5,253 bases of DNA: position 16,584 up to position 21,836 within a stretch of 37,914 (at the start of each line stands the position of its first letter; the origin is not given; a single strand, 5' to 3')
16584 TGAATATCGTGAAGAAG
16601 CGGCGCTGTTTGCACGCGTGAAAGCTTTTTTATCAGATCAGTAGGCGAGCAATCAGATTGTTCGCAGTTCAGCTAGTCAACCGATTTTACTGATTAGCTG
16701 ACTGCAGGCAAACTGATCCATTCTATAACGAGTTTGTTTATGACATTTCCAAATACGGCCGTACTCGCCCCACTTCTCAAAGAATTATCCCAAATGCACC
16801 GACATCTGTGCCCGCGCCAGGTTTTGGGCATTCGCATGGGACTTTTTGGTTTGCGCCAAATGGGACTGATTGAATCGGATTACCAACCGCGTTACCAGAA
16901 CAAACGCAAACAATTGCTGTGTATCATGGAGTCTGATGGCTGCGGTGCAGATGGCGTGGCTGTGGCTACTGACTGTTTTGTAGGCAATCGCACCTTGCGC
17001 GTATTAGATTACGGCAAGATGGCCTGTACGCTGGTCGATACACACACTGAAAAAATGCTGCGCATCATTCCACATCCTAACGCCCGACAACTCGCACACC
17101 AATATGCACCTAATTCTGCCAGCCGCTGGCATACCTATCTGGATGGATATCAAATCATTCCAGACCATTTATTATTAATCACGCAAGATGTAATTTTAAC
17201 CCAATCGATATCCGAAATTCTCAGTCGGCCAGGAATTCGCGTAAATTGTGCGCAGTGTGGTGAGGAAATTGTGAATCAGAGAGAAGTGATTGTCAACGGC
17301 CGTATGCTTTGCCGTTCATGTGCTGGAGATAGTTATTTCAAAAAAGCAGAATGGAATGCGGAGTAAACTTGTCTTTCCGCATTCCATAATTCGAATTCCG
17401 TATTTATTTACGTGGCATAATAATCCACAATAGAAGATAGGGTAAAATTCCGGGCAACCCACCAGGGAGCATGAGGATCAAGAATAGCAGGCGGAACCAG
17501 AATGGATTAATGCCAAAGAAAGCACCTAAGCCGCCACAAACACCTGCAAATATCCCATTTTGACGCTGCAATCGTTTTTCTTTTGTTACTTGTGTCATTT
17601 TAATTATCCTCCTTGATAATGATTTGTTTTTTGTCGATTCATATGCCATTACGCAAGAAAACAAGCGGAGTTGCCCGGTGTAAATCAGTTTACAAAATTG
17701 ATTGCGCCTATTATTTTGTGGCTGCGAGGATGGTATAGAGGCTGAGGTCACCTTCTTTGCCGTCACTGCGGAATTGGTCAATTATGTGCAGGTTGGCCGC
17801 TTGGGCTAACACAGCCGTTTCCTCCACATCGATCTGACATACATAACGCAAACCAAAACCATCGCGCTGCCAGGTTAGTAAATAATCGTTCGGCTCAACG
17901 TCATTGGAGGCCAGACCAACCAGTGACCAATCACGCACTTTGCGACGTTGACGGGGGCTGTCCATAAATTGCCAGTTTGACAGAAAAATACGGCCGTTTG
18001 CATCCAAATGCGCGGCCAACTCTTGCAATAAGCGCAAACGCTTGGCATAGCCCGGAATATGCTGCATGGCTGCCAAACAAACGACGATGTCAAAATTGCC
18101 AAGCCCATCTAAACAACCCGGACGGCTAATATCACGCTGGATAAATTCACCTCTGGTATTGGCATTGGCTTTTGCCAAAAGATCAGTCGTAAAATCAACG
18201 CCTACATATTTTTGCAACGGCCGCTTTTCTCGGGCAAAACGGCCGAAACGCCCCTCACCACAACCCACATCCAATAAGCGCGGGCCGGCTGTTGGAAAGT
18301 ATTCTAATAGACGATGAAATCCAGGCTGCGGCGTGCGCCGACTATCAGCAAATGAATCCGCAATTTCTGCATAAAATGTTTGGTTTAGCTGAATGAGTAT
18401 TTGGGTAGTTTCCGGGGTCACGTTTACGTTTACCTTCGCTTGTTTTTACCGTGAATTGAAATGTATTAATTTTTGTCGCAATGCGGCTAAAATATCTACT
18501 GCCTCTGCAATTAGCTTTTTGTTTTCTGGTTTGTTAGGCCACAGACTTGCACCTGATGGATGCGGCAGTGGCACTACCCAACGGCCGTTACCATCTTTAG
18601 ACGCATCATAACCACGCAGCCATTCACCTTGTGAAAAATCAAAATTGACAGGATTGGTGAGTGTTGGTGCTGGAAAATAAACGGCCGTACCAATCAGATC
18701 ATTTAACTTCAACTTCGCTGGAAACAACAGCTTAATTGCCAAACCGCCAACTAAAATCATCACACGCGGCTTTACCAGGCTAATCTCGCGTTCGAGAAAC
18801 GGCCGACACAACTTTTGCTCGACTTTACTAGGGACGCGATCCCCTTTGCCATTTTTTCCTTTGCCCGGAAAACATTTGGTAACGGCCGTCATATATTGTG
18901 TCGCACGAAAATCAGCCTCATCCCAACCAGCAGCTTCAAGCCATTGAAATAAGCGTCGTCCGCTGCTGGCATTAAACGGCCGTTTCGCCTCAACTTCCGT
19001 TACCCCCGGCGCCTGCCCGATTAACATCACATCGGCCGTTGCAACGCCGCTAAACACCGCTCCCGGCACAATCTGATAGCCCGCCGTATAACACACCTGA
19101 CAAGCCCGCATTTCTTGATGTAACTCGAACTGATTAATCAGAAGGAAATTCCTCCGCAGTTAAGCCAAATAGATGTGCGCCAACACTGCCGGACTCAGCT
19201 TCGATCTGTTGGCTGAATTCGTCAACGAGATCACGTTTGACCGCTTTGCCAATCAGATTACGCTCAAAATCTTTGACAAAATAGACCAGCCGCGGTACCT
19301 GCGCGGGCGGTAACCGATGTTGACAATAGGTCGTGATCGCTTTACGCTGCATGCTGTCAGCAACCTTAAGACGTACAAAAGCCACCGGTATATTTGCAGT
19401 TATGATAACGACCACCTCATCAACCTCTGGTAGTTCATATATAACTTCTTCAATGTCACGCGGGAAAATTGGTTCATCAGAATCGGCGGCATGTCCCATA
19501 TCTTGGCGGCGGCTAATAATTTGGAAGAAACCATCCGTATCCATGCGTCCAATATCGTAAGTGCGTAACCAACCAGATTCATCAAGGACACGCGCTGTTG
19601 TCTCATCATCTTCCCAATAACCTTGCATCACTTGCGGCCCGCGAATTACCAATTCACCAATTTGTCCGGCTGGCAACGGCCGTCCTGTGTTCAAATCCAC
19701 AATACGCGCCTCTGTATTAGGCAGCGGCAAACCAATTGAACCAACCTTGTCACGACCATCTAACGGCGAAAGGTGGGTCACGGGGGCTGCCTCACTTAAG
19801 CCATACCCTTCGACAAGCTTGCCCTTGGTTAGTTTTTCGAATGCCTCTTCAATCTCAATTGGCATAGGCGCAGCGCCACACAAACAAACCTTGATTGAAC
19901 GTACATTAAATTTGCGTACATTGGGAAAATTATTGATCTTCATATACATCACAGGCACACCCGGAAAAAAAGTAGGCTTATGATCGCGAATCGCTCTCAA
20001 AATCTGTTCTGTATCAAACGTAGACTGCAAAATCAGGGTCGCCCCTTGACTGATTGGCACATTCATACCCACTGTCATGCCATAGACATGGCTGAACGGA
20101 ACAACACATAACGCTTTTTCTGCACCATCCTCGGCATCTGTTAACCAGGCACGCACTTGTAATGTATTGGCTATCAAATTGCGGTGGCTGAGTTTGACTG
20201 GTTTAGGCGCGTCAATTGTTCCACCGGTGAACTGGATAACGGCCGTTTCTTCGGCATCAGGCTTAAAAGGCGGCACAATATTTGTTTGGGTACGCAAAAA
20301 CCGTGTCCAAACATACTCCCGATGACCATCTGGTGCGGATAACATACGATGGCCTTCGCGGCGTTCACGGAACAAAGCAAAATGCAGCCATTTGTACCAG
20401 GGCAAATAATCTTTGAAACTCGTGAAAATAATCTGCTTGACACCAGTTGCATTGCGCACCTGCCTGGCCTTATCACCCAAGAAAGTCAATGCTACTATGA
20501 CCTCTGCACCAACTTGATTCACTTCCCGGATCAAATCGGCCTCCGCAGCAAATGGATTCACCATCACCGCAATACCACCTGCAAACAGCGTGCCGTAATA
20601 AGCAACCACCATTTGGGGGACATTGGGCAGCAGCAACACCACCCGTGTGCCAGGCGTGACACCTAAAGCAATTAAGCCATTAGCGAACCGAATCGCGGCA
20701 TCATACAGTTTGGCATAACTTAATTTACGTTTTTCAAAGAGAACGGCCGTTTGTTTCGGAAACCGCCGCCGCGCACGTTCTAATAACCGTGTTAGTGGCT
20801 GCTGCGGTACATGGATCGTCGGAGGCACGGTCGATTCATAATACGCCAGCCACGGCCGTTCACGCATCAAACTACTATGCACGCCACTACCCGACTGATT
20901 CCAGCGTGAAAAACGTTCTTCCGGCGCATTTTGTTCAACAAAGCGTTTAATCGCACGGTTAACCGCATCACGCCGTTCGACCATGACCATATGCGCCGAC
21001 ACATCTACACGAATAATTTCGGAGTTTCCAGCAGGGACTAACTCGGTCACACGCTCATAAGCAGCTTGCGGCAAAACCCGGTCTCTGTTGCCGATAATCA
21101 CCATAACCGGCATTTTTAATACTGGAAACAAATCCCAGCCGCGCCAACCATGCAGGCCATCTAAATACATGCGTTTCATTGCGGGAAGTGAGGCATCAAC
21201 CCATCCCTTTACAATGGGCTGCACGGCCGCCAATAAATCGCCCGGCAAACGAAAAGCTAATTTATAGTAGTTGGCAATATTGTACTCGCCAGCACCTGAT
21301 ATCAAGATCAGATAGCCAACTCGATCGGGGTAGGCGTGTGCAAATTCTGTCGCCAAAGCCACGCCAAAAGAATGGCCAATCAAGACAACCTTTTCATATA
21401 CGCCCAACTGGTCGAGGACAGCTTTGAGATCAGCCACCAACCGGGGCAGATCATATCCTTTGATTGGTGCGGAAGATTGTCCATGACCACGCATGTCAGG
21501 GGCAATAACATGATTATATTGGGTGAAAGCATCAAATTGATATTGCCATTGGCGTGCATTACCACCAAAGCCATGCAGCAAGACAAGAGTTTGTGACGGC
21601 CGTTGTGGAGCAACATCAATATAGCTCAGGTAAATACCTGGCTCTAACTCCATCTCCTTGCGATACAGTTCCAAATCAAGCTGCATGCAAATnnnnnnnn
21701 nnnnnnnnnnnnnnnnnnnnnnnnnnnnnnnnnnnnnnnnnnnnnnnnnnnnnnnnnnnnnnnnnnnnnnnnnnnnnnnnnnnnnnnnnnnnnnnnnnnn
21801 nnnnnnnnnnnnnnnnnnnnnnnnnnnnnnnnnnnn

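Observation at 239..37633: HIP-like element: the palindromic octamer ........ is iterated at least 47 times, far above chance, inside genes in every reading phase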

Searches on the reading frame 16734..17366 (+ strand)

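Call 19: search_protein_families(library=pfam, proteins=[window:16734-17366:+])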
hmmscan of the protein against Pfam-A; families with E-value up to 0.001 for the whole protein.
window:16734-17366:+ (210 aa): 2 families
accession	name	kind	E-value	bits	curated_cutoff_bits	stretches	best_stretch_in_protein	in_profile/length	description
PF02663.19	FmdE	-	7.2e-26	91.3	22.9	1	21-127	1-101/133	FmdE, Molybdenum formylmethanofuran dehydrogenase operon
PF01258.23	zf-dskA_traR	-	2.1e-07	31.2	24.9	1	170-201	5-35/36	Prokaryotic dksA/traR C4-type zinc finger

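Call 39: search_protein_families(library=ncbifam, proteins=[window:16734-17366:+])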
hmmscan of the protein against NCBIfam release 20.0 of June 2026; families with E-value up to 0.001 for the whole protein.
window:16734-17366:+ (210 aa): 0 families

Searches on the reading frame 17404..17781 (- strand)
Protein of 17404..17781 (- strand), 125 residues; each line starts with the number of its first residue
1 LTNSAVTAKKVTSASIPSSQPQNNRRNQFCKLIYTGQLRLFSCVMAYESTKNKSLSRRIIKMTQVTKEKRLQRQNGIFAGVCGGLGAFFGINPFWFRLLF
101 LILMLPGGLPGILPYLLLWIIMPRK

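Call 19: search_protein_families(library=pfam, proteins=[window:17404-17781:-])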
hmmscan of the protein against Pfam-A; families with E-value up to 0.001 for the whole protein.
window:17404-17781:- (125 aa): 1 family
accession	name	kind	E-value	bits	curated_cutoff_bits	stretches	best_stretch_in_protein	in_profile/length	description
PF04024.17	PspC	-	1.2e-18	67.1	25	1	72-124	6-57/58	PspC domain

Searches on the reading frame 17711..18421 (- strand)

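Call 19: search_protein_families(library=pfam, proteins=[window:17711-18421:-])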
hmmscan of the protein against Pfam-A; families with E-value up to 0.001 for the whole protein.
window:17711-18421:- (236 aa): 7 families
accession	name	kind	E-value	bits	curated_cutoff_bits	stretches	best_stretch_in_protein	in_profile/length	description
PF13489.12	Methyltransf_23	-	4.1e-14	53.1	27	1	30-167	8-134/164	Methyltransferase domain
PF08242.18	Methyltransf_12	-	6.3e-13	49.7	30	1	50-145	1-98/98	Methyltransferase domain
PF13649.12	Methyltransf_25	-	6.2e-12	46.5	27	1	50-143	2-97/97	Methyltransferase domain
PF08241.18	Methyltransf_11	-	3.2e-11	44.2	21.2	1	50-146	1-94/95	Methyltransferase domain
PF13847.12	Methyltransf_31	-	4.2e-11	43.2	27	1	46-150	4-112/145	Methyltransferase domain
PF01728.25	FtsJ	-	2.3e-05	24.8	24.1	1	43-115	17-97/181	FtsJ-like methyltransferase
PF05175.20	MTS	-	5.8e-05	23.2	23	1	34-152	19-143/170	Methyltransferase small domain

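Call 39: search_protein_families(library=ncbifam, proteins=[window:17711-18421:-])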
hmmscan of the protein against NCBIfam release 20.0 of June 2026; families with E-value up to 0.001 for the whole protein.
window:17711-18421:- (236 aa): 12 families
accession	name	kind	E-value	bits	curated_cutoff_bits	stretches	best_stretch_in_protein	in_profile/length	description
NF045667.1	MTase_DVU1556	equivalog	8.4e-08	31.9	155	1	44-150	21-122/213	DVU_1556 family methyltransferase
TIGR02072.1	BioC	equivalog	8.9e-08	32.2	184.95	1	36-148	21-133/244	malonyl-ACP O-methyltransferase BioC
NF010703.0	PRK14103.1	equivalog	5.7e-07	29.2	320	1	24-133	10-114/256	trans-aconitate 2-methyltransferase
TIGR01983.1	UbiG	equivalog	9.9e-07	28.3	102.95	1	43-148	47-152/228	bifunctional 2-polyprenyl-6-hydroxyphenol methylase/3-demethylubiquinol 3-O-methyltransferase UbiG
NF002463.0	PRK01683.1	equivalog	6.6e-06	25.9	297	1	45-143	31-124/258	trans-aconitate 2-methyltransferase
NF041536.1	ArsM_DUF2284_UU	exception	1.9e-05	23.2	575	1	45-189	76-222/459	arsenite methyltransferase/DUF2284 domain selenoprotein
TIGR02021.1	BchM-ChlM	equivalog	2.7e-05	23.7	158.9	1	38-139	48-147/218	magnesium protoporphyrin IX methyltransferase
NF043040.1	corrin_prot_MT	hypoth_equivalog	3.5e-05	23.3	180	1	37-147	33-147/216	corrinoid protein-associated methyltransferase CpaM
NF040703.1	cyclopro_CfaB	exception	0.00038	19.4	650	1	45-143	159-259/393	C17 cyclopropane fatty acid synthase CfaB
NF001244.0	PRK00216.1-5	equivalog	0.00043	19.6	216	0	45-97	48-101/236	bifunctional demethylmenaquinone methyltransferase/2-methoxy-6-polyprenyl-1,4-benzoquinol methylase UbiE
NF040539.1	AST_met_ArsM_2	exception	0.00048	20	240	1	28-90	38-102/262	putative arsinothricin biosynthesis methyltransferase ArsM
TIGR02081.1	metW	equivalog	0.00069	19.2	189.5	0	45-130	13-96/194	methionine biosynthesis protein MetW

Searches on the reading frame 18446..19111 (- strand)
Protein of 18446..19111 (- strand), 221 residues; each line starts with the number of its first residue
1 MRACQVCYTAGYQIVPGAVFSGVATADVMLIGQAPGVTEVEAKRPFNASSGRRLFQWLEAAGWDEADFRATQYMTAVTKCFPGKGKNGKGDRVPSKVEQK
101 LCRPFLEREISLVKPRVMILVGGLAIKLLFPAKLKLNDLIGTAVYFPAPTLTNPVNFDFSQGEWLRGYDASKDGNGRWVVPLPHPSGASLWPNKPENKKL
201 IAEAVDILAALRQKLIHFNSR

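Call 19: search_protein_families(library=pfam, proteins=[window:18446-19111:-])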
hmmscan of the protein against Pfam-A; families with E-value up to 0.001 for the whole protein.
window:18446-19111:- (221 aa): 1 family
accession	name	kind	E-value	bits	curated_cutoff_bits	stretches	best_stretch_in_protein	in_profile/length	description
PF03167.25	UDG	-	1.9e-28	99.7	24.3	1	24-207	6-139/141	Uracil DNA glycosylase superfamily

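Call 39: search_protein_families(library=ncbifam, proteins=[window:18446-19111:-])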
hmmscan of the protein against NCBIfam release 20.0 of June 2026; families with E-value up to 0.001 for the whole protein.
window:18446-19111:- (221 aa): 3 families
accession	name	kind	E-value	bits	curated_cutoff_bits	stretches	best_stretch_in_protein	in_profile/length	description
TIGR00758.1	UDG_fam4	subfamily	2e-19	69.9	125.3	1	13-139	12-125/173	uracil-DNA glycosylase, family 4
NF040953.1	Arch_udg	equivalog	3.6e-17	62.4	250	1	3-131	10-128/184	type-4 uracil-DNA glycosylase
TIGR03914.1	UDG_fam_dom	hypoth_equivalog_domain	1e-14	54.7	189.95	1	4-142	55-189/231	UdgX family uracil-DNA binding protein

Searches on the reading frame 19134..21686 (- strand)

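Call 19: search_protein_families(library=pfam, proteins=[window:19134-21686:-])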
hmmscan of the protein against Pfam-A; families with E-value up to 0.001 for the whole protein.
window:19134-21686:- (850 aa): 6 families
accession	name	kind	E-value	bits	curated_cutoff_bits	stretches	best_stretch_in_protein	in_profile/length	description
PF00501.34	AMP-binding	-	9.2e-88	295.1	29.9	1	302-691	1-384/384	AMP-binding enzyme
PF00561.26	Abhydrolase_1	-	2.3e-24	86.9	25.8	1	33-131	2-102/245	alpha/beta hydrolase fold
PF12697.13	Abhydrolase_6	-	2.1e-21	78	26.3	1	34-245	1-217/217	Alpha/beta hydrolase family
PF12146.15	Hydrolase_4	-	1.7e-19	70.5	27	1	29-153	2-135/239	Serine aminopeptidase, S33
PF13193.12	AMP-binding_C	-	6.4e-09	37.1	24.5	1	745-814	2-76/76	AMP-binding enzyme C-terminal domain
PF03096.20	Ndr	-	2.4e-05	23.6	23.3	0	67-132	65-133/283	Ndr family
